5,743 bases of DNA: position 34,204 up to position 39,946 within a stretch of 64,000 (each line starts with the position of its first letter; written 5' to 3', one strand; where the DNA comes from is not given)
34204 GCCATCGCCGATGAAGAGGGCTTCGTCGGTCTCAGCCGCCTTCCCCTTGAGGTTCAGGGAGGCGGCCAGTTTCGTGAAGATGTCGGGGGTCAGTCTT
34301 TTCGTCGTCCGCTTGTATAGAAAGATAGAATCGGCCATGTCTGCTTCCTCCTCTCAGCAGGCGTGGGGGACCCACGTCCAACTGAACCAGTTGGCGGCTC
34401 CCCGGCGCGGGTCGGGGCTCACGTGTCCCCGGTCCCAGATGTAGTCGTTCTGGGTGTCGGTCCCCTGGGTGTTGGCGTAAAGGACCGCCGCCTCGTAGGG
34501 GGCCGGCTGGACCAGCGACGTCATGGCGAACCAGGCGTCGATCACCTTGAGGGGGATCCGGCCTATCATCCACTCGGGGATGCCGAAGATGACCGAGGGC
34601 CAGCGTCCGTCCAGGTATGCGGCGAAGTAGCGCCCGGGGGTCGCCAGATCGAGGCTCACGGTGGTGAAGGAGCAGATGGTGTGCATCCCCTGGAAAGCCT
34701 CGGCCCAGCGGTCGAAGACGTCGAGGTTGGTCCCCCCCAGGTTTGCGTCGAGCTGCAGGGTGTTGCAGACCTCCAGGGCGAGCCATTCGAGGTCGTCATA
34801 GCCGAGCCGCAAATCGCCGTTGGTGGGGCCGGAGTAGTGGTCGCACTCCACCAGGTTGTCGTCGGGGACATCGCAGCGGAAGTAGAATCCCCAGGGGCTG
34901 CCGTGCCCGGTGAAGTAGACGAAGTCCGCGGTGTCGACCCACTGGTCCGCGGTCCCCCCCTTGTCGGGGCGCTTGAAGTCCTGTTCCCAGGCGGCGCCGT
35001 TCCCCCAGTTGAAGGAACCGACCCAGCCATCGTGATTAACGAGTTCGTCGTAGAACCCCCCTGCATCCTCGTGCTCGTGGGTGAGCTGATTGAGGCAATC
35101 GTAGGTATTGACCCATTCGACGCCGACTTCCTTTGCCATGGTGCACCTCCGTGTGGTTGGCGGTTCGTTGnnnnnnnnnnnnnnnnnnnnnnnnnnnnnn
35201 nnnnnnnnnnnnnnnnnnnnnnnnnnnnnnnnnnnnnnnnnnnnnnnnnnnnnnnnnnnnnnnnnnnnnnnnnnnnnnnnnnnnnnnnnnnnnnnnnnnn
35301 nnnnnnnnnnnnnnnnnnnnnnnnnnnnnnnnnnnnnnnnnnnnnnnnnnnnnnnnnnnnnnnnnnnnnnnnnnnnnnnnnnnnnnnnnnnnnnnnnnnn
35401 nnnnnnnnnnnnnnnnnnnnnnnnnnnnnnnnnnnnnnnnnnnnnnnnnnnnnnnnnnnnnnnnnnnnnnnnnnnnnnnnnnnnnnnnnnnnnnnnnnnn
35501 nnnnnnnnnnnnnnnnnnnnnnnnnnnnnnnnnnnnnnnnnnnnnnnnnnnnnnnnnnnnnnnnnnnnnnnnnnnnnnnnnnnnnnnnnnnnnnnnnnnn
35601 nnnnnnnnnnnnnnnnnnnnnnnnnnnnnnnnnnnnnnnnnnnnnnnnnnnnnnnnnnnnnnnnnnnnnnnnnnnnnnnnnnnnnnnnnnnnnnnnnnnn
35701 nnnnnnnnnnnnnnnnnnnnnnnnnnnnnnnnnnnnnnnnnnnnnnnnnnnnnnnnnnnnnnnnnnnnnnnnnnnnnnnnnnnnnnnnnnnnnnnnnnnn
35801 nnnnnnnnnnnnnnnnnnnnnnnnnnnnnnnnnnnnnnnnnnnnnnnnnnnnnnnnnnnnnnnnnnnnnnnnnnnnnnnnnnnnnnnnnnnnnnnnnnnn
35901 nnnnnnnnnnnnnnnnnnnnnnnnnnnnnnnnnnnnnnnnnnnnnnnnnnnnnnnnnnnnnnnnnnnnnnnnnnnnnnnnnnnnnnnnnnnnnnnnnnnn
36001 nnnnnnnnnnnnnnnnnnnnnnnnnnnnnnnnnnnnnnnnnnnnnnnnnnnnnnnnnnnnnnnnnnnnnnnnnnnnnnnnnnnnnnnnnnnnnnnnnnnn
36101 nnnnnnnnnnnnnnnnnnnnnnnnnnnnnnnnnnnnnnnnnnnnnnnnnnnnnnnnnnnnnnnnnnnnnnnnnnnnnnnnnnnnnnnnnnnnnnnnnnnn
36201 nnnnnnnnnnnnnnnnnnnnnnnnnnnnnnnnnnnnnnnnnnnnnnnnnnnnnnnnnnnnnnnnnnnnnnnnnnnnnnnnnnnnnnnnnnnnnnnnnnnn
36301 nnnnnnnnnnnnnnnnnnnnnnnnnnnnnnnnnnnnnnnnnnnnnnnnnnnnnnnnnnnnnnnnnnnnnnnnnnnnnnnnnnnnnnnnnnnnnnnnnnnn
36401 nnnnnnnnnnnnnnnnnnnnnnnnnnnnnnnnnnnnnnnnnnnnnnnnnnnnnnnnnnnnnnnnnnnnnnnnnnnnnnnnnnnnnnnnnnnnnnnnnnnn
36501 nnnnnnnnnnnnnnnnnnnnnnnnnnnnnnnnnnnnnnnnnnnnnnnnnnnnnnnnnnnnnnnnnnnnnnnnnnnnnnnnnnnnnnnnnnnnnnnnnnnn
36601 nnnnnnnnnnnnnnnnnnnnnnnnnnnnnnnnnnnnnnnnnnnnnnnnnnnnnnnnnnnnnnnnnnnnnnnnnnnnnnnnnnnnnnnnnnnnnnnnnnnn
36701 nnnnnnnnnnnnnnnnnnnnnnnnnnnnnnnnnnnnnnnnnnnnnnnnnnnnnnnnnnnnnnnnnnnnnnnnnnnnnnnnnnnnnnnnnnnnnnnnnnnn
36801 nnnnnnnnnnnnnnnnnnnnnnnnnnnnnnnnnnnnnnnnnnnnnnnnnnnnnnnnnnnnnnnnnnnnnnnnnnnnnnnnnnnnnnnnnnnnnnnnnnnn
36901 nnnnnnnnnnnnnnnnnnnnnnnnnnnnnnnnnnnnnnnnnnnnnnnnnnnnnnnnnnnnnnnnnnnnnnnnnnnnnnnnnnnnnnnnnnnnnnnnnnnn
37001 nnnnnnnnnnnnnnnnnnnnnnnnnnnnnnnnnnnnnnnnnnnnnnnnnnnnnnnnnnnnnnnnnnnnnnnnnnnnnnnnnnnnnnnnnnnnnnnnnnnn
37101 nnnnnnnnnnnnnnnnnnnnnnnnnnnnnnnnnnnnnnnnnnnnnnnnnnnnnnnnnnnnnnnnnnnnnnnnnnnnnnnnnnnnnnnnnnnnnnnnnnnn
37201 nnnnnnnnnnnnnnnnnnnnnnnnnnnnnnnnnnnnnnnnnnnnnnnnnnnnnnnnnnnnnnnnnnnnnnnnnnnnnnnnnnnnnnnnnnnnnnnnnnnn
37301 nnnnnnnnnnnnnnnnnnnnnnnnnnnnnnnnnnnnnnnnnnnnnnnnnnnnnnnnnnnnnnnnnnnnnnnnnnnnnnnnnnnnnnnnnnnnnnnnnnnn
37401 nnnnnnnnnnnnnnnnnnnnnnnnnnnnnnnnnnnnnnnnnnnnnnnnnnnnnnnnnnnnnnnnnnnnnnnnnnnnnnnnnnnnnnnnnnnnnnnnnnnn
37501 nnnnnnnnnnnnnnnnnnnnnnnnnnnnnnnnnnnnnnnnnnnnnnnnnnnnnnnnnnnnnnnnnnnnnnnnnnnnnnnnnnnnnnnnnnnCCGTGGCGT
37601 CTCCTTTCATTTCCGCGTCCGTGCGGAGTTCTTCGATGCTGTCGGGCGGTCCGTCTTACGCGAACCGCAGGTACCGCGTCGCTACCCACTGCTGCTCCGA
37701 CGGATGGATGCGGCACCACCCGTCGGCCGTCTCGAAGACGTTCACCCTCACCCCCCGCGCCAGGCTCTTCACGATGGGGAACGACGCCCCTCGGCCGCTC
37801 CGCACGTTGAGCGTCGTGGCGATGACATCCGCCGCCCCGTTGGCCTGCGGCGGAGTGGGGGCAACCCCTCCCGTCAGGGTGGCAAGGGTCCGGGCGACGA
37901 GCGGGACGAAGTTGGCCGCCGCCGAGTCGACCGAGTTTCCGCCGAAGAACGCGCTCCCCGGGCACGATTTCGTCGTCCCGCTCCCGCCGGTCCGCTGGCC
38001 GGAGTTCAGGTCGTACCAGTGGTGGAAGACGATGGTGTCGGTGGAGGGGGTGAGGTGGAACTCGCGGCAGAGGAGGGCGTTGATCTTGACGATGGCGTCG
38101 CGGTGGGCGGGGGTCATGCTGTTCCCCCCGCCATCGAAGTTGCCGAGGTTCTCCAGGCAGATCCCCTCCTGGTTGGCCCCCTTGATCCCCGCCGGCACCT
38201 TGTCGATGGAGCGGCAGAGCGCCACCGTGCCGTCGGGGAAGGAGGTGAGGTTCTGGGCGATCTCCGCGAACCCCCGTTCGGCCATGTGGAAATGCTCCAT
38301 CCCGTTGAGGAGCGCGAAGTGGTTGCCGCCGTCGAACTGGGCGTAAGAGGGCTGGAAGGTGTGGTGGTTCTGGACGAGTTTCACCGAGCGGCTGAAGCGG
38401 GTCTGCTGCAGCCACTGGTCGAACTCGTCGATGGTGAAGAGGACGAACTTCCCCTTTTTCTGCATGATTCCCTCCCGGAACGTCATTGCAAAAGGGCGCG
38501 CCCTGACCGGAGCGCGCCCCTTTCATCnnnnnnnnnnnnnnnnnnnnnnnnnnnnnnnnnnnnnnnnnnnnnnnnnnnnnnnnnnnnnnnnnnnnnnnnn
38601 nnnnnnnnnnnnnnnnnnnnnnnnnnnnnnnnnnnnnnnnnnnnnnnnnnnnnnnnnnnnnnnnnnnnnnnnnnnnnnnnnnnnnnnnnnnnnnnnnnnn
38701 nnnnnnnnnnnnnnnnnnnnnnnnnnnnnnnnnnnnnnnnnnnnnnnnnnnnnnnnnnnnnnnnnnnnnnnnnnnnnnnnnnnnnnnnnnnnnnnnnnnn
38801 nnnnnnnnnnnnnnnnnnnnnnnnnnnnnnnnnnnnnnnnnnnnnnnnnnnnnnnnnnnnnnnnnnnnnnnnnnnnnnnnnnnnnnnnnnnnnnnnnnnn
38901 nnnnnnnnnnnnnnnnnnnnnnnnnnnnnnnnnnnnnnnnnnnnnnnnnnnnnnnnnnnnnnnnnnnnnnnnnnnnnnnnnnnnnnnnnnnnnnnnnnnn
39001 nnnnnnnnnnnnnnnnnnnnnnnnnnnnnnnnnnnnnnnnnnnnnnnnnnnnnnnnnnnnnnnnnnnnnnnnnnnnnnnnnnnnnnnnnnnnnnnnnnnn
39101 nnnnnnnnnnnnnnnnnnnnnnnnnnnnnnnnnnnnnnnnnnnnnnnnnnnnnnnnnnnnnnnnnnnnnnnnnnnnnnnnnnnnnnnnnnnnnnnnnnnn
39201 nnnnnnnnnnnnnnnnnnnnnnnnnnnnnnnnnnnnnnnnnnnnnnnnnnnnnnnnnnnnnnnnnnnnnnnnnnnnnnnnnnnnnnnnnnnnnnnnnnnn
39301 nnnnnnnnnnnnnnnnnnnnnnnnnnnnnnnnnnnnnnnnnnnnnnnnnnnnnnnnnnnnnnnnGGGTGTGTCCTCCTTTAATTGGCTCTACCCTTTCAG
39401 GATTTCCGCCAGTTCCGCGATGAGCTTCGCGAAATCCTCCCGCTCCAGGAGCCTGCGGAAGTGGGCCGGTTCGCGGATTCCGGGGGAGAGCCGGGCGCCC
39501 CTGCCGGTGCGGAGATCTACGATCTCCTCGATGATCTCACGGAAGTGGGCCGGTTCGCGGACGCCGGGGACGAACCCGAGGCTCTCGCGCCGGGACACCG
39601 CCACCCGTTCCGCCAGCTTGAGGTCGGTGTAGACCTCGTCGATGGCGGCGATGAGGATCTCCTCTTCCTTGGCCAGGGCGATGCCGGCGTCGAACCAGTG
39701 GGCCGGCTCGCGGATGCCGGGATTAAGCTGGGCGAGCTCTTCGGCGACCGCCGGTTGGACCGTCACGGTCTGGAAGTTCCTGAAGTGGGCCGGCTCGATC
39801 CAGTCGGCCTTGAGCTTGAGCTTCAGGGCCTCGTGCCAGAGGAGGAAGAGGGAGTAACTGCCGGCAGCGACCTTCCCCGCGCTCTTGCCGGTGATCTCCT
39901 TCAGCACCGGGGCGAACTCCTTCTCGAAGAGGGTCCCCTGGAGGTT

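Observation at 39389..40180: EPAH repeats are conserved at the nucleotide level and each precedes an acidic amphipathic helix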

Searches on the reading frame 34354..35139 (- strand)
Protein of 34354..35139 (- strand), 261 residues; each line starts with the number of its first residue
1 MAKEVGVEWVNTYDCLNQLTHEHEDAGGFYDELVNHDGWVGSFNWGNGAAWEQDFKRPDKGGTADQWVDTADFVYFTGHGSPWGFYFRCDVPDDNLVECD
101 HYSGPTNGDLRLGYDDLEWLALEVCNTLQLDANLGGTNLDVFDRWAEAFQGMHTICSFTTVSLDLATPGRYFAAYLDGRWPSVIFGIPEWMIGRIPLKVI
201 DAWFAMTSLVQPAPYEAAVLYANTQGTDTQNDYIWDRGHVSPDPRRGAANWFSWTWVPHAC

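Call 4: search_protein_families(library=pfam, proteins=[window:34354-35139:-], max_evalue=0.01)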
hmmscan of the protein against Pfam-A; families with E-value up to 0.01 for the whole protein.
window:34354-35139:- (261 aa): 1 family
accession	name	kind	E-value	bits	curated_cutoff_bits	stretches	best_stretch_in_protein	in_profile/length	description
PF19872.4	DUF6345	-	9e-61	205.6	26.9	1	7-254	1-219/221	Family of unknown function (DUF6345)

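Call 5: search_protein_families(library=ncbifam, proteins=[window:34354-35139:-], max_evalue=0.01)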
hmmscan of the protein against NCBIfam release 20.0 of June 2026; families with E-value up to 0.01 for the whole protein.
window:34354-35139:- (261 aa): 0 families

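Call 6: search_protein_families(library=padloc, proteins=[window:34354-35139:-], max_evalue=0.01)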
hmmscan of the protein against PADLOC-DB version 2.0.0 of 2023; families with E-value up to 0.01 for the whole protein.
window:34354-35139:- (261 aa): 0 families

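Call 21: search_protein_families(library=phrogs, proteins=[window:34354-35139:-], max_evalue=0.01)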
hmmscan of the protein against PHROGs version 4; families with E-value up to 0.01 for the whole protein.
window:34354-35139:- (261 aa): 0 families

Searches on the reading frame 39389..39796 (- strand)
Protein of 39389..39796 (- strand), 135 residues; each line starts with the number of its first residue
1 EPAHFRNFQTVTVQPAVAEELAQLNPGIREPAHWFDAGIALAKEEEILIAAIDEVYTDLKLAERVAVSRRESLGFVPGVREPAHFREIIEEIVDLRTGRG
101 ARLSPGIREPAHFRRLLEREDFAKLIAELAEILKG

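Call 61: search_protein_families(library=pfam, proteins=[window:39389-39796:-], max_evalue=10)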
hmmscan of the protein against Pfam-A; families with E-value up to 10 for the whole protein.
window:39389-39796:- (135 aa): 0 families
